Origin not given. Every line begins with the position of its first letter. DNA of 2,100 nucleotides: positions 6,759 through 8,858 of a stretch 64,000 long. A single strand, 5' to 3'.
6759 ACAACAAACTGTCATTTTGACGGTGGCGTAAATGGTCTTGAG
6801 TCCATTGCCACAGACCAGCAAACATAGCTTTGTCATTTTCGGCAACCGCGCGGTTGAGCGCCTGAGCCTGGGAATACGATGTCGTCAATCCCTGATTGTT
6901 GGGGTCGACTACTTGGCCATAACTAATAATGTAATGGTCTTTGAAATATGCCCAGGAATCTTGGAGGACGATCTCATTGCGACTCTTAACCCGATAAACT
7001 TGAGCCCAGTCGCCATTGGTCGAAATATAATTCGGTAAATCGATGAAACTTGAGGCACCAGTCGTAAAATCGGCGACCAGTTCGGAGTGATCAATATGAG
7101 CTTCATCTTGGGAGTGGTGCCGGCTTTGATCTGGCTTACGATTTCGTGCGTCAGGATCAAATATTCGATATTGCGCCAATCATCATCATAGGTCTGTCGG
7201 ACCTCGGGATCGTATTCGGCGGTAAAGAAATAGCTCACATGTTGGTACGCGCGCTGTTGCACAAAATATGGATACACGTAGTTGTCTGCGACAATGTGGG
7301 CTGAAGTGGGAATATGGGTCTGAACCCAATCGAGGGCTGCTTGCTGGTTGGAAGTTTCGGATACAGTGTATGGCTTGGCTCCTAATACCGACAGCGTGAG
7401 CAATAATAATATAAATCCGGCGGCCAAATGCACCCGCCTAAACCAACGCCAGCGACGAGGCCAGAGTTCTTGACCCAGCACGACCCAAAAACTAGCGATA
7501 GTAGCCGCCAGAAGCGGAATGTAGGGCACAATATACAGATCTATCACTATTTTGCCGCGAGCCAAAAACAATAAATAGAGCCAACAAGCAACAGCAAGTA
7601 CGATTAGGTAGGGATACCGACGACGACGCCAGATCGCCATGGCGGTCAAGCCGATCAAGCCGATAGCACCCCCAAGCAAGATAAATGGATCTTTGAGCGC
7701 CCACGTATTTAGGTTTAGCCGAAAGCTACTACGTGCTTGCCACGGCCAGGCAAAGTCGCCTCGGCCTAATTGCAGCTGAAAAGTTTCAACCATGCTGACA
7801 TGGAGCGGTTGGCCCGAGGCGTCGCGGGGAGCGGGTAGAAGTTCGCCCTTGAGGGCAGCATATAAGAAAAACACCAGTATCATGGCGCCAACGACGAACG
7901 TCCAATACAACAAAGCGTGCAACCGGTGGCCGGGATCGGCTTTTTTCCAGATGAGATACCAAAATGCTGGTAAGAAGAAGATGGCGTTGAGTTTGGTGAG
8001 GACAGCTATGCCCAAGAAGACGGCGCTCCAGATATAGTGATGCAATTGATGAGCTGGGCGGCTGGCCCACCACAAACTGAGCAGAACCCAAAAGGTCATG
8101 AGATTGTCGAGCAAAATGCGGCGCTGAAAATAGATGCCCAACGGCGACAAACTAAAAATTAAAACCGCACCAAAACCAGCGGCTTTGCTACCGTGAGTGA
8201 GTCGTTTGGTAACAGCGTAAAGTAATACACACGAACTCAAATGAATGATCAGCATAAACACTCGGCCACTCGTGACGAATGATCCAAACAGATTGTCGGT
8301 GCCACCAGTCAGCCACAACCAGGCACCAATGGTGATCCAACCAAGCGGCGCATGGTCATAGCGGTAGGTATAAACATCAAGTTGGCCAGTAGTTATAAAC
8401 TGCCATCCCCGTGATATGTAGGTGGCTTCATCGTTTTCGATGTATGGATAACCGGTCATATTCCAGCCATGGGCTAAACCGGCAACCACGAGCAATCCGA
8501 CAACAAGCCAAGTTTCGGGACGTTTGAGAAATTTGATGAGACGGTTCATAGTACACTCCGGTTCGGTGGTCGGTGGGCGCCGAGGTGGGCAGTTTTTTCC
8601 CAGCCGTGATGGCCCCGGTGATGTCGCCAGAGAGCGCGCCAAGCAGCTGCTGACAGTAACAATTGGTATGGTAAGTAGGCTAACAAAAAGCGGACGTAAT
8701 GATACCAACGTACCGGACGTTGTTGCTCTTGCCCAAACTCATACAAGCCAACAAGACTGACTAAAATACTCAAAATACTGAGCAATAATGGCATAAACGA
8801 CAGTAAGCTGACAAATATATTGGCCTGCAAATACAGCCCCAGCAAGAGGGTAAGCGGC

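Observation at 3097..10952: Cell-envelope glycan island: lipid-linked sugar system plus processive GT2, GH8 and GH5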

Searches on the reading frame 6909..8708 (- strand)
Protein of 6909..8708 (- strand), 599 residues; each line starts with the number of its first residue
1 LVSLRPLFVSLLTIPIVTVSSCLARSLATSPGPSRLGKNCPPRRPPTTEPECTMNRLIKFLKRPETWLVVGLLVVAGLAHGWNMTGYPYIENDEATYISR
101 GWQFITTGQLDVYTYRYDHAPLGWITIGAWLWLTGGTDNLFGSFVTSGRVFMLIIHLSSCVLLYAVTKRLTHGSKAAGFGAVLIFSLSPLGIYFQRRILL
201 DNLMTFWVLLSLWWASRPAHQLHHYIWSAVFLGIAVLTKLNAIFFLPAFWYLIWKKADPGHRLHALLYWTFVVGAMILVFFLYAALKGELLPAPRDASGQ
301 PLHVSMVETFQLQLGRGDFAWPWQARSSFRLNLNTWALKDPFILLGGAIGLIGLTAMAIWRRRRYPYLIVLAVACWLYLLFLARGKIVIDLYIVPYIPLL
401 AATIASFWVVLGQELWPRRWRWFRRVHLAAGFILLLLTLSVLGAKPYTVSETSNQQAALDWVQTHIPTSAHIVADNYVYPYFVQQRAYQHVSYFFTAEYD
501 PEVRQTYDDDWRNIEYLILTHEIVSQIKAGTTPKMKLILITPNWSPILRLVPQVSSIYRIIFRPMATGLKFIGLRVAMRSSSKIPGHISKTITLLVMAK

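Call 4: search_protein_families(library=pfam, proteins=[window:6909-8708:-], max_evalue=0.01)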
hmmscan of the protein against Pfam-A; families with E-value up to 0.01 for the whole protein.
window:6909-8708:- (599 aa): 2 families
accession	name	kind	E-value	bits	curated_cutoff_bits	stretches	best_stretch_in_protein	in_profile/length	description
PF13231.12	PMT_2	-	4.5e-10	40.4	26.1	1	132-279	8-154/160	Dolichyl-phosphate-mannose-protein mannosyltransferase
PF02366.24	PMT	-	0.0002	21.5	22.7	1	128-259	64-203/245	Dolichyl-phosphate-mannose-protein mannosyltransferase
